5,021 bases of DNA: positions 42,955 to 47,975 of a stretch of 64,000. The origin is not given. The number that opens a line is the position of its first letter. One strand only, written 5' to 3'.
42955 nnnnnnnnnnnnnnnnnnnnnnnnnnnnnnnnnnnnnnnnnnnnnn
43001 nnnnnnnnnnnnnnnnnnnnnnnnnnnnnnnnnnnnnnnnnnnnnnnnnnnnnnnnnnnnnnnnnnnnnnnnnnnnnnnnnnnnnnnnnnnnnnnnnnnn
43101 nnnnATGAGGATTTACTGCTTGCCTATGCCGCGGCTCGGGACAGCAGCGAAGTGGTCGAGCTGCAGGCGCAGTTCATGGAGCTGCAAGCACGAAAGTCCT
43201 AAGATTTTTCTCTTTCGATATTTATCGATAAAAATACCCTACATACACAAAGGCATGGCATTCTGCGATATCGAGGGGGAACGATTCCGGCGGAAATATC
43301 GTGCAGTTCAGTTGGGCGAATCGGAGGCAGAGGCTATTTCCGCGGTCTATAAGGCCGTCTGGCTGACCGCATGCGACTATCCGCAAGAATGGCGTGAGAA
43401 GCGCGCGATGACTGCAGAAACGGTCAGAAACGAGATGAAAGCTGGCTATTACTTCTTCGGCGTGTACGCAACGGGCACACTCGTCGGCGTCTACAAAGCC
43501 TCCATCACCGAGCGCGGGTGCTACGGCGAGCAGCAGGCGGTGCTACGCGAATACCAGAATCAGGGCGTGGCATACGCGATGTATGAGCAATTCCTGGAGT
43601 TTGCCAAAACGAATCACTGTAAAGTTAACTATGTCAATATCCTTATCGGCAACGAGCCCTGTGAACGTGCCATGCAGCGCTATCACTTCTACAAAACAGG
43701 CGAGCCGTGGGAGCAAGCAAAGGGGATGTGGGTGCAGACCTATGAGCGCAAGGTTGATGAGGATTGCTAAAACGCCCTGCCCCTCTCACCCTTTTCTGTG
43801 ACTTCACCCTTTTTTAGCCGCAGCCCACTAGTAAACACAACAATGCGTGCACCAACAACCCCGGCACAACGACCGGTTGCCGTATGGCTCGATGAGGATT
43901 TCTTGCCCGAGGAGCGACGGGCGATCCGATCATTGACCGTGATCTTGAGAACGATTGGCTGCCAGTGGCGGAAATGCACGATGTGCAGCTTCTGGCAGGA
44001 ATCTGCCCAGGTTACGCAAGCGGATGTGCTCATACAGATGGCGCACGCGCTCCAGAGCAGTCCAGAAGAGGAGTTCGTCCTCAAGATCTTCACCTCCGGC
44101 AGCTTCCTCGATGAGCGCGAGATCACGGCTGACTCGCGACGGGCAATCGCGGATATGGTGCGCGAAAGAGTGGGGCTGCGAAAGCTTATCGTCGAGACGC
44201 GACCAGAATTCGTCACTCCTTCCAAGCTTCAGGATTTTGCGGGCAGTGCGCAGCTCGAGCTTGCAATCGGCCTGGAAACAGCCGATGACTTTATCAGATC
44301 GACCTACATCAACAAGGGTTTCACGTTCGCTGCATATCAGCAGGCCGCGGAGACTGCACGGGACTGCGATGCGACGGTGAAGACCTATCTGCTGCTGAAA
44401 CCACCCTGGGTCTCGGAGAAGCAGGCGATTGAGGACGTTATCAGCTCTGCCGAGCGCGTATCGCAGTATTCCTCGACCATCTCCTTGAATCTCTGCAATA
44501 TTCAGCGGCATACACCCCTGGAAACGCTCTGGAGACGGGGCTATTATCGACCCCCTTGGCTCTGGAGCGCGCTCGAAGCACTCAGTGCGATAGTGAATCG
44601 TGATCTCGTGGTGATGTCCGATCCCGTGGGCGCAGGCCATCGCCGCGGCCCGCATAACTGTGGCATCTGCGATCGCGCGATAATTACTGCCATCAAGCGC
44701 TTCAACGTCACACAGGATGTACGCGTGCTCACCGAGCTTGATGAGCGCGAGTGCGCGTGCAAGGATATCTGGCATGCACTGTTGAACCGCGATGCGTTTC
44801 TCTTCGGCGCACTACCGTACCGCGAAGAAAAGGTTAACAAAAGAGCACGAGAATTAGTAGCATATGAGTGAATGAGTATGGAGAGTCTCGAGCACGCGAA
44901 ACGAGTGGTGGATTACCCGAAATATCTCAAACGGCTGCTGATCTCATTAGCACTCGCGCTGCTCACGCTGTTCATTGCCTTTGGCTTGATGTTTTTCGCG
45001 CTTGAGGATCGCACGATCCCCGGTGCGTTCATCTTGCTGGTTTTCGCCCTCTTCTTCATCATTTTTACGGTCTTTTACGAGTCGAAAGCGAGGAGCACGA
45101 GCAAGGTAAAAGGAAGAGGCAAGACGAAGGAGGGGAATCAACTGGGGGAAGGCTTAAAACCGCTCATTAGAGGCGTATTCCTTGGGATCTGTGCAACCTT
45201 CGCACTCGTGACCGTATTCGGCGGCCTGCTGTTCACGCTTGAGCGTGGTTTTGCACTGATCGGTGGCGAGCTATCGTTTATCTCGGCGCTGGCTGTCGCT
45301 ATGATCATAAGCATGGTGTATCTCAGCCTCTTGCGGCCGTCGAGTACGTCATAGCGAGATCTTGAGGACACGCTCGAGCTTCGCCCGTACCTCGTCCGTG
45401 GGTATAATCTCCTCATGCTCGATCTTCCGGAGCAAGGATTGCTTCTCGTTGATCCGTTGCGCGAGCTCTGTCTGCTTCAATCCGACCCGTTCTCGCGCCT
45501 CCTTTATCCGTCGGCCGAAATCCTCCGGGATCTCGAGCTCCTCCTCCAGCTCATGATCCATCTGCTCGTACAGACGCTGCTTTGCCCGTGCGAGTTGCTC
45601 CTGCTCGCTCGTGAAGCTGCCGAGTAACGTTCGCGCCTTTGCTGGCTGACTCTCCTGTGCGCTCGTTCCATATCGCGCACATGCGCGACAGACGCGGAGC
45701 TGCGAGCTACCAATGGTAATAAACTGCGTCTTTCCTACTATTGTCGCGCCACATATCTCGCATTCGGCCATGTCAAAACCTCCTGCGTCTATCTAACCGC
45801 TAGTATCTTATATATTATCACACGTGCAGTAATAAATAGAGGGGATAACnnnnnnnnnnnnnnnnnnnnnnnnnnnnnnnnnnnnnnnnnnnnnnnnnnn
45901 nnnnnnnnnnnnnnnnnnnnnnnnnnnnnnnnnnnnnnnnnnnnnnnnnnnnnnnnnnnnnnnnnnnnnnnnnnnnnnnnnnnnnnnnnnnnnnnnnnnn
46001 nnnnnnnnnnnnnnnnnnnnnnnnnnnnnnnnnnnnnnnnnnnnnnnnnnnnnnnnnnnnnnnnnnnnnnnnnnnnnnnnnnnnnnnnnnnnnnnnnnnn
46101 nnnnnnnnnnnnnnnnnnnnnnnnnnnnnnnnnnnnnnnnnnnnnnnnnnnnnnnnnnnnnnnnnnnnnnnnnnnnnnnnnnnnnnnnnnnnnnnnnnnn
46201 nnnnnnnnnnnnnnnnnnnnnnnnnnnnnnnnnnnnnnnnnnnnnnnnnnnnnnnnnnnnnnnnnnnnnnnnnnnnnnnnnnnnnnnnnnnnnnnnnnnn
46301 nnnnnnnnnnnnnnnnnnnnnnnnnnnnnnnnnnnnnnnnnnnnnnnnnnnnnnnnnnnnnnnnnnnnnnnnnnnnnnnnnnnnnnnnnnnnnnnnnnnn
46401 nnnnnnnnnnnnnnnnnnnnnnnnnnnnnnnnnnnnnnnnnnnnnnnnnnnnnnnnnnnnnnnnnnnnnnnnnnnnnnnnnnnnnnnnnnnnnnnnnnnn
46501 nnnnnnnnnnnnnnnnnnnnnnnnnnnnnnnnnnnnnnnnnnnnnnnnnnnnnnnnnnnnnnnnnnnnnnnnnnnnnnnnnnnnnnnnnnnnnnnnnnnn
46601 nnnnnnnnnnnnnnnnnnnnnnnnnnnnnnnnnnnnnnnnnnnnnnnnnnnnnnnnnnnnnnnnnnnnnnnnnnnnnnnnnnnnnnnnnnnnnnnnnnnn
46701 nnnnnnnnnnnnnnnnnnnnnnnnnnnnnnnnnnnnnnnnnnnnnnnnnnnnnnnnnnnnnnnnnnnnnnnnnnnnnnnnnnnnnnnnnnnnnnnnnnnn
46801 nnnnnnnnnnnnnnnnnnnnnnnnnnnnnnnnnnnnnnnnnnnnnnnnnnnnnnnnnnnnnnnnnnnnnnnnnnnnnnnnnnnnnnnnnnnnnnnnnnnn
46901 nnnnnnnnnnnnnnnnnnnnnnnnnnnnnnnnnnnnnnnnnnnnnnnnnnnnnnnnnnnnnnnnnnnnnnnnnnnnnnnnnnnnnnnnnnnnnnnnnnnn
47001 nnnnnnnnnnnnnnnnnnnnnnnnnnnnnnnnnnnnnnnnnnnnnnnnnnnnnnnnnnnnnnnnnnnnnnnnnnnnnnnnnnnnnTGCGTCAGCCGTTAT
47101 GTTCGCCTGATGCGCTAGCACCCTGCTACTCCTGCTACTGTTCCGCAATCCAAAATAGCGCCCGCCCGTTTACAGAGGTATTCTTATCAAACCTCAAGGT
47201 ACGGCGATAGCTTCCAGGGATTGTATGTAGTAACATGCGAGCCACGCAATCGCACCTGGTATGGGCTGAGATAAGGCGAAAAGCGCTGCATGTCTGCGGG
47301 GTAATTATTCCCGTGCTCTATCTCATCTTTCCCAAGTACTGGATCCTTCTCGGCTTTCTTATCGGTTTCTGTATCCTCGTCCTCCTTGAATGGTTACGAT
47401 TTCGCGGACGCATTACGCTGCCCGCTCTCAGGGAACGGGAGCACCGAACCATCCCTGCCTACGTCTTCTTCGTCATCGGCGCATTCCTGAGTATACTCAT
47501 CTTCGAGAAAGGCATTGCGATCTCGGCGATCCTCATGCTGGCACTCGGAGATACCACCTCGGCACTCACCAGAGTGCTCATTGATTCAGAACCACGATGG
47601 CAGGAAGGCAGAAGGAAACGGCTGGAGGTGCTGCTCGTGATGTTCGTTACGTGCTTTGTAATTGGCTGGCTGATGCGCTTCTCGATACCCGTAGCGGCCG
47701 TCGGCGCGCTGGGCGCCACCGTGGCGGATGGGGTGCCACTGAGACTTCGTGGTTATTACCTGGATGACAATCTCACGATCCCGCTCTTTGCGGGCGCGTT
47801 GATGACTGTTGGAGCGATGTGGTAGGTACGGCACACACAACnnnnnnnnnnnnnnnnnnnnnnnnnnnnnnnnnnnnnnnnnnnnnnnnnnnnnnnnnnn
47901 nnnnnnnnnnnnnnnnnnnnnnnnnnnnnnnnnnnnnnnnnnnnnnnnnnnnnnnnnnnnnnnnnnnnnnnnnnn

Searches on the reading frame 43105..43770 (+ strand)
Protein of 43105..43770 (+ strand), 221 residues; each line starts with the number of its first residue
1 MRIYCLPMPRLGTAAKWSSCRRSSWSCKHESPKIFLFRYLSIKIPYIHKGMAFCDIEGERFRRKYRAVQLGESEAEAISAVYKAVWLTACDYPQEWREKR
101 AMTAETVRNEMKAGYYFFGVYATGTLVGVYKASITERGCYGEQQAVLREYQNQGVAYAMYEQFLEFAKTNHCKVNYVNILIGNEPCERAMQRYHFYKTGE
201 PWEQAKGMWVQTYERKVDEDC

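Call 23: search_protein_families(library=pfam, proteins=[window:43105-43770:+], max_evalue=1)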
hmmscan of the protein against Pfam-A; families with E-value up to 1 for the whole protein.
window:43105-43770:+ (221 aa): 4 families
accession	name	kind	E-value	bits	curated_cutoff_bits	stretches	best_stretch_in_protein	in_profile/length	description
PF00583.31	Acetyltransf_1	-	2.7e-08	34.5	20.7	1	91-195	11-116/116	Acetyltransferase (GNAT) family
PF13673.13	Acetyltransf_10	-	1.7e-06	28.4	23.6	1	99-215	14-126/128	Acetyltransferase (GNAT) domain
PF13508.13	Acetyltransf_7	-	0.00037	21.2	27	1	115-196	3-77/84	Acetyltransferase (GNAT) domain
PF13302.13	Acetyltransf_3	-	0.0016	19.6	25.4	1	93-195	31-137/138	Acetyltransferase (GNAT) domain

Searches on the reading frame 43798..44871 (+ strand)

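Call 23: search_protein_families(library=pfam, proteins=[window:43798-44871:+], max_evalue=1)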
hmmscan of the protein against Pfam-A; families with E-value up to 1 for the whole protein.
window:43798-44871:+ (357 aa): 1 family
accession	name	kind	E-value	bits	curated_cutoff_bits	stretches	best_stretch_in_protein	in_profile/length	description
PF04055.27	Radical_SAM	-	4.5e-08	33.9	29.5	1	52-194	4-143/166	Radical SAM superfamily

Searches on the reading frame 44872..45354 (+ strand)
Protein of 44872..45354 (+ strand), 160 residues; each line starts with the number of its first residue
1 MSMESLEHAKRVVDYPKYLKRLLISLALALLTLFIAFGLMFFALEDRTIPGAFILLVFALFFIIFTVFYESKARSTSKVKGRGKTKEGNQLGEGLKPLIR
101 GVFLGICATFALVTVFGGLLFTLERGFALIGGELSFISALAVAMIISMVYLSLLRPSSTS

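Call 10: search_protein_families(library=ncbifam, proteins=[window:44872-45354:+], max_evalue=0.01)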
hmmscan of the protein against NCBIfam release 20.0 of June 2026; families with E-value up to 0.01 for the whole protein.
window:44872-45354:+ (160 aa): 0 families

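Call 23: search_protein_families(library=pfam, proteins=[window:44872-45354:+], max_evalue=1)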
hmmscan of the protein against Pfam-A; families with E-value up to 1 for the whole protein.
window:44872-45354:+ (160 aa): 4 families
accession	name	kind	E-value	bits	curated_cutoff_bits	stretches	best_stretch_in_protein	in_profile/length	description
PF03124.20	EXS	-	0.044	13.5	25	1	12-74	43-104/330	EXS family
PF12794.12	MscS_TM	-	0.044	13.1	28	1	24-117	127-217/339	Mechanosensitive ion channel inner membrane domain 1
PF03303.18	WTF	-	0.25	11.6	25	1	52-150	127-221/224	WTF protein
PF06638.16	Strabismus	-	0.65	9.1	25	1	20-67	128-176/503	Strabismus protein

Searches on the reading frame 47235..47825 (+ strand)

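Call 10: search_protein_families(library=ncbifam, proteins=[window:47235-47825:+], max_evalue=0.01)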
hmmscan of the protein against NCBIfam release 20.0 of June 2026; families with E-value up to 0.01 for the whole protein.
window:47235-47825:+ (196 aa): 0 families

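Call 23: search_protein_families(library=pfam, proteins=[window:47235-47825:+], max_evalue=1)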
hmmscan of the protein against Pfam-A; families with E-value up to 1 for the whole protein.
window:47235-47825:+ (196 aa): 2 families
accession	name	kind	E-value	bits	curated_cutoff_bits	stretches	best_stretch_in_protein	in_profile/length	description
PF06912.16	DUF1275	-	0.52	10.5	25.4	0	107-158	138-184/193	Protein of unknown function (DUF1275)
PF11992.13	TgpA_N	-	0.95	8.8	30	1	73-153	101-183/333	TgpA N-terminal domain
